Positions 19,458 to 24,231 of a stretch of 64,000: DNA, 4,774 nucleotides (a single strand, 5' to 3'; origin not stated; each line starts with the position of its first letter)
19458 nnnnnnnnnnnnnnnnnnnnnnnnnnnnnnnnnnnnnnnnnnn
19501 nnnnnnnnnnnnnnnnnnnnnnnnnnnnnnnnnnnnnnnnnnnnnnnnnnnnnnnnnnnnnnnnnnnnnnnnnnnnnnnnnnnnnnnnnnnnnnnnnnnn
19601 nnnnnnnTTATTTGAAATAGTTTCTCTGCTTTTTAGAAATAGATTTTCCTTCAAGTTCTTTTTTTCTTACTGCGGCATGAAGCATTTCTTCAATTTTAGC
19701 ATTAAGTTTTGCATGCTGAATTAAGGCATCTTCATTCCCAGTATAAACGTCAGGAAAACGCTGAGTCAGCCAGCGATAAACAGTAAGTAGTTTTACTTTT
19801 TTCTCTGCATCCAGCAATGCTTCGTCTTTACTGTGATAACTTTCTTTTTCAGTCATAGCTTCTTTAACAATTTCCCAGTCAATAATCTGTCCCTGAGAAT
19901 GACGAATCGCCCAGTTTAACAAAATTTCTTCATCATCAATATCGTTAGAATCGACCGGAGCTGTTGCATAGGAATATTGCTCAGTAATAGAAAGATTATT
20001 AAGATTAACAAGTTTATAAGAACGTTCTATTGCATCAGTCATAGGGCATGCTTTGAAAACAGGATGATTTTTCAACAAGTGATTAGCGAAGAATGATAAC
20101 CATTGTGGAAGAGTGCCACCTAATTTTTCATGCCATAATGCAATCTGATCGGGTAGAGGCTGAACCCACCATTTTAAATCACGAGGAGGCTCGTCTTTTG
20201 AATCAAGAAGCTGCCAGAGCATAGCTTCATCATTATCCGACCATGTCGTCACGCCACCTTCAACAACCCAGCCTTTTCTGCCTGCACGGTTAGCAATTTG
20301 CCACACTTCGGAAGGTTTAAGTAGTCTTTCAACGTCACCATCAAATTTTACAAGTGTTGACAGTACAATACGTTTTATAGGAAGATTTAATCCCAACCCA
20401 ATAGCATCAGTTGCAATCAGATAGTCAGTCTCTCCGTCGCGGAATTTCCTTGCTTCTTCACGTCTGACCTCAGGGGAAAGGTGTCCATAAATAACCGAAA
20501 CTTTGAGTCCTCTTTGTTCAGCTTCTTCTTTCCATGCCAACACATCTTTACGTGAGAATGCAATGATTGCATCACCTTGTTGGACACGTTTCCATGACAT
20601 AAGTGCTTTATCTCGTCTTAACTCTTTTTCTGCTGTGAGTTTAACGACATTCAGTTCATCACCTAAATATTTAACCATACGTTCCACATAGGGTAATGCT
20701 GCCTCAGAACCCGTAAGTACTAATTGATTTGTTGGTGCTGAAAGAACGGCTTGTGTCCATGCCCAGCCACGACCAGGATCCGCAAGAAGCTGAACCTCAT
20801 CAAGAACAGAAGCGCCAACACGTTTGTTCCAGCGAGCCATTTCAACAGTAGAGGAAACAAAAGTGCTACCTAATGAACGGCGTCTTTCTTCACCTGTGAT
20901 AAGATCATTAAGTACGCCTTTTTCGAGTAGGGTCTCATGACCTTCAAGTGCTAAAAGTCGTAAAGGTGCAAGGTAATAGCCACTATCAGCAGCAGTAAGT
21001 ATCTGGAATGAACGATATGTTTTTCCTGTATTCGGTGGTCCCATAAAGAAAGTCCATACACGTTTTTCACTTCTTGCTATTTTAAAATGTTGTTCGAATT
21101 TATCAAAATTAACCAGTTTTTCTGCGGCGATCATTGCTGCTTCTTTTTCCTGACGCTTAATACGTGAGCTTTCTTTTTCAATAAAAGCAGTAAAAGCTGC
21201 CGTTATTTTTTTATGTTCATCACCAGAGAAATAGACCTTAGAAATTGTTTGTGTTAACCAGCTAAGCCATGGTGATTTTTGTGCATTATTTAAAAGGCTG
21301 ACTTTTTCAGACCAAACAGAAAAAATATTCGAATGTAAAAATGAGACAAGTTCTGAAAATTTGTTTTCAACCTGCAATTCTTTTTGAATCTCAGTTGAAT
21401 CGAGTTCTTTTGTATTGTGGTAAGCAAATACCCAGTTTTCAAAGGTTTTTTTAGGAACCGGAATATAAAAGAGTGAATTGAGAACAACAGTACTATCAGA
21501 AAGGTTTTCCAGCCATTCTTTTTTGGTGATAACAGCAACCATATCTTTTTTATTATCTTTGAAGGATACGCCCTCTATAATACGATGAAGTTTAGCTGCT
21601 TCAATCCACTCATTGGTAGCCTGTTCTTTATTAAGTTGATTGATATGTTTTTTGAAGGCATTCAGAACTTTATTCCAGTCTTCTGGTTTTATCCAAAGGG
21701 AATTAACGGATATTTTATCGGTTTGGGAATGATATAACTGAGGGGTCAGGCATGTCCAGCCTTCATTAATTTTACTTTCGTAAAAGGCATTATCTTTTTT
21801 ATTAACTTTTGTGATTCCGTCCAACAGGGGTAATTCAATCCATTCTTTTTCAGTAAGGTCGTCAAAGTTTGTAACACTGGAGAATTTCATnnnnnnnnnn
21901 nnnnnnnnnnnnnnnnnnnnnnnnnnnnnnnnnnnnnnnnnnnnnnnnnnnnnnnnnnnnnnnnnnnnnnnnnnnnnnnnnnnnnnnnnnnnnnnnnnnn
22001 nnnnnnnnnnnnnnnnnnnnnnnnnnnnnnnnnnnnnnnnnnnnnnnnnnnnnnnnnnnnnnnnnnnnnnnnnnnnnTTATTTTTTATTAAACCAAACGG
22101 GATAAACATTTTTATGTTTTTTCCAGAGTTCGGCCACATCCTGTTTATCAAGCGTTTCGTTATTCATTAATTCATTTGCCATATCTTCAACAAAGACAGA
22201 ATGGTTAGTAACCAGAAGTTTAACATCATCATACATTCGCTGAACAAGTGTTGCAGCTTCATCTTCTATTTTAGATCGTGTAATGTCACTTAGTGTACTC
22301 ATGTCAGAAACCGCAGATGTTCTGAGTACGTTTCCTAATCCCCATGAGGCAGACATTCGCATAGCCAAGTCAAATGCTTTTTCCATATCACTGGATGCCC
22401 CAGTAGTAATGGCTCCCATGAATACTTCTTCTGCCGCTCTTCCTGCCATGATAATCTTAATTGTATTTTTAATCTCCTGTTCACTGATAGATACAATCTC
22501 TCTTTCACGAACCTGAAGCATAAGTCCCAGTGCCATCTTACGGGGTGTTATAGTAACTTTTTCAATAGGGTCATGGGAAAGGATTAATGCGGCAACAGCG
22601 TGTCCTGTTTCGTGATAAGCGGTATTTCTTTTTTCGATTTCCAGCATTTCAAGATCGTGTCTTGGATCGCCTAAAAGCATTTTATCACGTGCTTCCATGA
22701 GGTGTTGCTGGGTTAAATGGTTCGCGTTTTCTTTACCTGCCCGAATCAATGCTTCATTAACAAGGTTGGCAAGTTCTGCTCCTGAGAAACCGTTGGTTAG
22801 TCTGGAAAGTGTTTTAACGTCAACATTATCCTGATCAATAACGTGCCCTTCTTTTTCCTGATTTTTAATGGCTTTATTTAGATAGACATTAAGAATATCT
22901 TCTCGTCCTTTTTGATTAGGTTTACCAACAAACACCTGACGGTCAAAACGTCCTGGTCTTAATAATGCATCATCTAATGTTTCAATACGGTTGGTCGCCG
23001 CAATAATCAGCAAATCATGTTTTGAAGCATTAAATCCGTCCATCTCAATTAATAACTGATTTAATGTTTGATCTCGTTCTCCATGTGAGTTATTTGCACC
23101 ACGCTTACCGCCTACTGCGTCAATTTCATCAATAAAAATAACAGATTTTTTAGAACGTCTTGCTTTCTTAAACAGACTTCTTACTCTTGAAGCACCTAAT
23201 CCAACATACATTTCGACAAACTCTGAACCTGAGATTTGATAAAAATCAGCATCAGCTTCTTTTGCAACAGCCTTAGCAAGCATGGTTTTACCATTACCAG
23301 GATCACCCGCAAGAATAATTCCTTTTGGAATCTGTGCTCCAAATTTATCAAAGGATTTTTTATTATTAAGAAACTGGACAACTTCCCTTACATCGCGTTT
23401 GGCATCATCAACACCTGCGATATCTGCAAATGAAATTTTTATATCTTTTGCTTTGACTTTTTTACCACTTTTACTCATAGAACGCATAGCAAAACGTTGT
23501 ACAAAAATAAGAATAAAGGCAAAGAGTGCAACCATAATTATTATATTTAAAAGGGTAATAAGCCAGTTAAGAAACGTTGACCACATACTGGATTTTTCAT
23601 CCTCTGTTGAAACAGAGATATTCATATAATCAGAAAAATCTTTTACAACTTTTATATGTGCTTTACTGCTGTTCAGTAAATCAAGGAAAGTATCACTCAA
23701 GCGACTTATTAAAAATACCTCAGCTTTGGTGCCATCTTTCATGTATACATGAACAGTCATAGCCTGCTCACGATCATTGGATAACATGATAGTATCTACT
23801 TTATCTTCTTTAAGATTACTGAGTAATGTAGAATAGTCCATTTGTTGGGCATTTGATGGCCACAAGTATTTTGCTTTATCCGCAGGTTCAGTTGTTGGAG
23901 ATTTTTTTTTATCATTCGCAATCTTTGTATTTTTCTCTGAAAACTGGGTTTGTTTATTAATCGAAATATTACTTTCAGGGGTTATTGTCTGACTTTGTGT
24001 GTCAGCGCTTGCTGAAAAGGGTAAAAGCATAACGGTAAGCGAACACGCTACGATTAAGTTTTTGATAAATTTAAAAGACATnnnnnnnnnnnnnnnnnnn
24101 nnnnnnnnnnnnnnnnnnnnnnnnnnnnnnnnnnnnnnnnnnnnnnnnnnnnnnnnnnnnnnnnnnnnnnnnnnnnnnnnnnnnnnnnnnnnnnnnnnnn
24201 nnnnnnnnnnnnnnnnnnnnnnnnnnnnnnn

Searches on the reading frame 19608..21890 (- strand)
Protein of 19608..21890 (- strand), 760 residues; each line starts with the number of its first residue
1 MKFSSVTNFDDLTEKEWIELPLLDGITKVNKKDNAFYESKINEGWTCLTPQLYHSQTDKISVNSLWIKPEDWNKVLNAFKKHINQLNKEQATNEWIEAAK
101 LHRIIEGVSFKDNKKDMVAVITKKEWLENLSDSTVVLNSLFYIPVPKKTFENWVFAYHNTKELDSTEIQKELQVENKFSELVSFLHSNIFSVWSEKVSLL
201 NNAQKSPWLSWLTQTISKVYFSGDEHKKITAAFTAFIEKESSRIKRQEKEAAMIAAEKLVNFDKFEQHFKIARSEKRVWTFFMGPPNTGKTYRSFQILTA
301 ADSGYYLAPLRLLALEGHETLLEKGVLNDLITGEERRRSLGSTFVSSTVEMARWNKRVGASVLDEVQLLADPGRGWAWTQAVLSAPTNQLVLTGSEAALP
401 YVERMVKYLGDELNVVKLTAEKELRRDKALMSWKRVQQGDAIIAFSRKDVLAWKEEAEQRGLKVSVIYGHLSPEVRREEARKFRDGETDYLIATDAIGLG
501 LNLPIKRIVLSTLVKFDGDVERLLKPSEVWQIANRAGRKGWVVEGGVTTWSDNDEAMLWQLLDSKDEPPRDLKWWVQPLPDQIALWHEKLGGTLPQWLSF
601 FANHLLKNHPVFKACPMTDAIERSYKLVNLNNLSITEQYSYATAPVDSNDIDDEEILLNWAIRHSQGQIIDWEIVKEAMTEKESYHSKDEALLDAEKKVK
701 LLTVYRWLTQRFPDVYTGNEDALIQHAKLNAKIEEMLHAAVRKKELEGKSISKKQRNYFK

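Call 22: search_protein_families(library=ncbifam, proteins=[window:19608-21890:-], max_evalue=0.001)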
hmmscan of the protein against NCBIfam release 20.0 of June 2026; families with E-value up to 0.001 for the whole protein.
window:19608-21890:- (760 aa): 8 families
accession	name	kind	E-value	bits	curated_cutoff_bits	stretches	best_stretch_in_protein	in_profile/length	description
TIGR01389.1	recQ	equivalog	7.5e-09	34.6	640.2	1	419-565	204-343/591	DNA helicase RecQ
NF002251.0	PRK01172.1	equivalog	7.9e-06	24.4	891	1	465-541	287-365/674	ATP-dependent DNA helicase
NF002654.0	PRK02362.1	equivalog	2.1e-05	23.1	887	0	474-540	316-383/739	ATP-dependent DNA helicase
NF008279.0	PRK11057.1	equivalog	3e-05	22.6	1015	1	429-568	226-358/608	ATP-dependent DNA helicase RecQ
NF008167.0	PRK10917.2-1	equivalog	4.5e-05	21.8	995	1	444-508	543-607/744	ATP-dependent DNA helicase RecG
TIGR00614.1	recQ_fam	subfamily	5.8e-05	22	219.8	1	430-566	216-346/470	RecQ family ATP-dependent DNA helicase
NF008642.0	PRK11634.1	equivalog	9.1e-05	21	989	1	423-538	229-344/628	DEAD/DEAH family ATP-dependent RNA helicase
NF053631.1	RNA_helic_CshA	equivalog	0.00015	20.8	646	1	429-503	227-303/434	degradosome RNA helicase CshA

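Call 77: search_solved_structures(query=window:19608-21890:-, max_evalue=0.00001)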
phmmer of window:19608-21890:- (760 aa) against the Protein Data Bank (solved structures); distinct sequences matched with E-value up to 0.00001: 26.
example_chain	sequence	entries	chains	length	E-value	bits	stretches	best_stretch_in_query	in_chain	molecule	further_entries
7w1r_A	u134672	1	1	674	2.4e-59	204.2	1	271-719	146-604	ATP-dependent RNA helicase SUPV3L1, mitochondrial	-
3rc3_A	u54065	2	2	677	2.4e-59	204.2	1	271-719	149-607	ATP-dependent RNA helicase SUPV3L1, mitochondrial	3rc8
9vc8_A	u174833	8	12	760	3.4e-59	203.7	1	271-719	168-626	ATP-dependent RNA helicase SUPV3L1, mitochondrial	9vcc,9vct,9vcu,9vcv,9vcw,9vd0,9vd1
6f4a_B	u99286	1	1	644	1.6e-57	198.2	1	260-540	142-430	Suv3 helicase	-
4a4z_A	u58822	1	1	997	1.9e-09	39.2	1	460-551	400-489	ANTIVIRAL HELICASE SKI2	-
2p6r_A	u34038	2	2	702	4.5e-09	38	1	476-545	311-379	afUHEL308 HELICASE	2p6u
5mc6_h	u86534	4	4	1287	4.7e-09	38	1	460-551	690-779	Antiviral helicase SKI2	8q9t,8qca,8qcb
8qcf_M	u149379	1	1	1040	8.2e-09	37.2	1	460-551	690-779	Antiviral helicase SKI2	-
4buj_A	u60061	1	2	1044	8.7e-09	37.1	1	460-551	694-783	ANTIVIRAL HELICASE SKI2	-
4xgt_A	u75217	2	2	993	1.5e-07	33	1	468-547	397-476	FRQ-interacting RNA helicase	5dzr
5e02_A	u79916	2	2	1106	1.9e-07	32.7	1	468-547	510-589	FRQ-interacting RNA helicase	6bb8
6c90_A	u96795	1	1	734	1.3e-06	29.9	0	464-550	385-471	Exosome RNA helicase MTR4,Exosome RNA helicase MTR4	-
4u4c_A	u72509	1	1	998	2.3e-06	29.1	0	470-547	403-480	ATP-dependent RNA helicase DOB1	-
5ooq_A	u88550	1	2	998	2.3e-06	29.1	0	470-547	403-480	ATP-dependent RNA helicase DOB1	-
2xgj_A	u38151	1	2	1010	2.3e-06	29.1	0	470-547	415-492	ATP-DEPENDENT RNA HELICASE DOB1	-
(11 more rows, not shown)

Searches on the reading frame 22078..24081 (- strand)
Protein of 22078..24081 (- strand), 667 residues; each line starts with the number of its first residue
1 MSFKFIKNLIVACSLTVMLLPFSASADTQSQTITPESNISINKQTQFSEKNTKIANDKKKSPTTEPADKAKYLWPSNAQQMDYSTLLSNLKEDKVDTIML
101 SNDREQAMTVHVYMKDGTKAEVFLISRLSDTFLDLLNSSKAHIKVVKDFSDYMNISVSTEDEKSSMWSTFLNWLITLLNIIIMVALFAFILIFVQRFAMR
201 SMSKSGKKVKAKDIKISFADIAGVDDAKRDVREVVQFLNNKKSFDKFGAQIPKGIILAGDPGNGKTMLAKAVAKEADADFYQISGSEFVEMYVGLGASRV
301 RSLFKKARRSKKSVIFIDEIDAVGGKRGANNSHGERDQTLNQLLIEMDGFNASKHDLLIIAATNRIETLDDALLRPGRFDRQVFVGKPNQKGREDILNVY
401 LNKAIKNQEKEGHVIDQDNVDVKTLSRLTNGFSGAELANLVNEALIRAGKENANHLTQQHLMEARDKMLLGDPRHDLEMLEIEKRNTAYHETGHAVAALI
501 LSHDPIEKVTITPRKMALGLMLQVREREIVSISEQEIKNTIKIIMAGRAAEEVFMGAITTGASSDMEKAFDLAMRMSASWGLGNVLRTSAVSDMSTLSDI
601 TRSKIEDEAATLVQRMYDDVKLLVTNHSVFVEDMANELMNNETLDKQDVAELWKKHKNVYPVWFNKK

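Call 22: search_protein_families(library=ncbifam, proteins=[window:22078-24081:-], max_evalue=0.001)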
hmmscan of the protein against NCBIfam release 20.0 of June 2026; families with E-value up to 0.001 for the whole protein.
window:22078-24081:- (667 aa): 20 families
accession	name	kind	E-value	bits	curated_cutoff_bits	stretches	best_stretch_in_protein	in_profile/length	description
TIGR01241.2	FtsH_fam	equivalog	2.3e-163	545.2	600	1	76-649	21-598/598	ATP-dependent zinc metalloprotease FtsH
NF008004.0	PRK10733.1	equivalog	9.7e-123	410.4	1008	1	76-661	27-600/644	ATP-dependent zinc metalloprotease FtsH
NF003069.1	PRK03992.1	subfamily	7.7e-78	262.3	500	1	213-468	125-372/379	proteasome-activating nucleotidase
TIGR01242.2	TIGR01242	subfamily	4.5e-71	239.7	500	1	214-469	109-356/362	proteasome-activating nucleotidase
NF047747.1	PrtsmActNtasePan2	equivalog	4.7e-65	220.4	700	1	214-469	146-393/397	proteasome-activating nucleotidase Pan2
TIGR01243.1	CDC48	subfamily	5.9e-61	206.7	802.65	1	215-477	449-693/733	CDC48 family AAA ATPase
NF047748.1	PrtsmActNtasePan1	equivalog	1.9e-60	205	750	1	213-469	142-390/405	proteasome-activating nucleotidase Pan1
NF041006.2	cell_div_CdvC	equivalog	1.8e-41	142.3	650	1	212-453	96-327/370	cell division protein CdvC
TIGR03689.1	pup_AAA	equivalog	6.7e-38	130.7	504.75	1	214-424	177-401/512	proteasome ATPase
NF042959.1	IteA_antiphage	equivalog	1.4e-29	103.4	510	1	226-469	99-325/367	anti-phage ATPase IteA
NF003229.0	PRK04195.1-5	equivalog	8.3e-08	31.3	280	1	218-326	16-118/413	replication factor C large subunit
TIGR03922.1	T7SS_EccA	equivalog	7.5e-07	28.1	466.65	1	219-364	276-424/557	type VII secretion AAA-ATPase EccA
TIGR02881.1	spore_V_K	equivalog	1.6e-06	27.4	422.95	1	219-367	6-154/261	stage V sporulation protein K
NF003230.0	PRK04195.1-6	equivalog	7.8e-06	24.8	441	1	217-327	12-113/494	replication factor C large subunit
NF003745.1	PRK05342.1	equivalog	4.8e-05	22.4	359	1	248-332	104-194/418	ATP-dependent Clp protease ATP-binding subunit ClpX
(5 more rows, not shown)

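Call 66: find_homologous_proteins(query=window:22078-24078:-, max_evalue=1e-50)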
Query window:22078-24078:- (666 aa): 7999 proteins with E <= 1e-50 among 8000 candidates; the best 120 are listed.
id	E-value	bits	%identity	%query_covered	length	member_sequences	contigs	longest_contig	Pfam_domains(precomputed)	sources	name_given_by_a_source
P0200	0.0e+0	1377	94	100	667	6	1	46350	PF00004.36,PF17862.8,PF01434.25,PF20720.4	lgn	-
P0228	0.0e+0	1192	81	100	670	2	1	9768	PF00004.36,PF17862.8,PF01434.25,PF20720.4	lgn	-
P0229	1.5e-217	742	53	100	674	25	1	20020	PF00004.36,PF05496.19,PF17862.8,PF01434.25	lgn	-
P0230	8.6e-214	730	-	-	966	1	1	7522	PF13173.13,PF20030.6,PF06745.20,PF20436.5,PF13671.13,PF00004.36,PF13401.13,PF13238.13,PF05673.20,PF07728.21,PF00931.29,PF13191.13,PF06414.19,PF07724.21,PF24883.3,PF05729.19,PF13521.13,PF01434.25,PF25199.2,PF13481.13,PF24389.2,PF01057.24,PF06068.20,PF13245.13,PF05496.19,PF17862.8,PF14532.13,PF01637.2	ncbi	ncbi:MAG: ATP-dependent zinc metalloprotease FtsH, partial [Acidimicrobiales bacterium]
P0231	1.2e-210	719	-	-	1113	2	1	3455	PF13173.13,PF20030.6,PF06745.20,PF13671.13,PF00004.36,PF13401.13,PF13238.13,PF07728.21,PF13191.13,PF06414.19,PF07724.21,PF24883.3,PF05729.19,PF13521.13,PF01434.25,PF06068.20,PF19263.6,PF05496.19,PF17862.8,PF01637.25,PF03215.22,PF01695.24,PF00158.33,PF23902.1,PF00005.34,PF12775.14,PF02367.24,PF13207.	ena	-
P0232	2.4e-191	656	49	97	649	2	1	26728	PF00004.36,PF05496.19,PF17862.8,PF01434.25,PF20720.4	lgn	-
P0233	8.3e-191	654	49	97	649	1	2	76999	PF00004.36,PF05496.19,PF17862.8,PF01434.25,PF20720.4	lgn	-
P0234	1.1e-190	653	49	97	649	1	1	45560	PF00004.36,PF05496.19,PF17862.8,PF01434.25,PF20720.4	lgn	-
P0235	9.5e-189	647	49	97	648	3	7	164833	PF06480.21,PF00004.36,PF05496.19,PF17862.8,PF01434.25,PF20720.4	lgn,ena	-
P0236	3.1e-188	645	48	99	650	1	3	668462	PF00004.36,PF05496.19,PF17862.8,PF01434.25,PF20720.4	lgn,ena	-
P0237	9.1e-188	644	48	98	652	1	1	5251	PF00004.36,PF05496.19,PF17862.8,PF01434.25,PF20720.4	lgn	-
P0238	1.6e-187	643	48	98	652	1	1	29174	PF00004.36,PF05496.19,PF17862.8,PF01434.25,PF20720.4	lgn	-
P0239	1.8e-187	643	48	98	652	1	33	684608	PF00004.36,PF05496.19,PF17862.8,PF01434.25,PF20720.4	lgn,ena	-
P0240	2.0e-187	643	51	89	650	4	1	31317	PF00004.36,PF05496.19,PF17862.8,PF01434.25,PF20720.4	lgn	-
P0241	2.1e-187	643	48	98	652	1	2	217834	PF00004.36,PF05496.19,PF17862.8,PF01434.25,PF20720.4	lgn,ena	-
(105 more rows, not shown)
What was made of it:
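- Tried and rejected: The FtsH search was uninformative: at most 53% identity outside the clade, with mixed named taxa (call 66).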
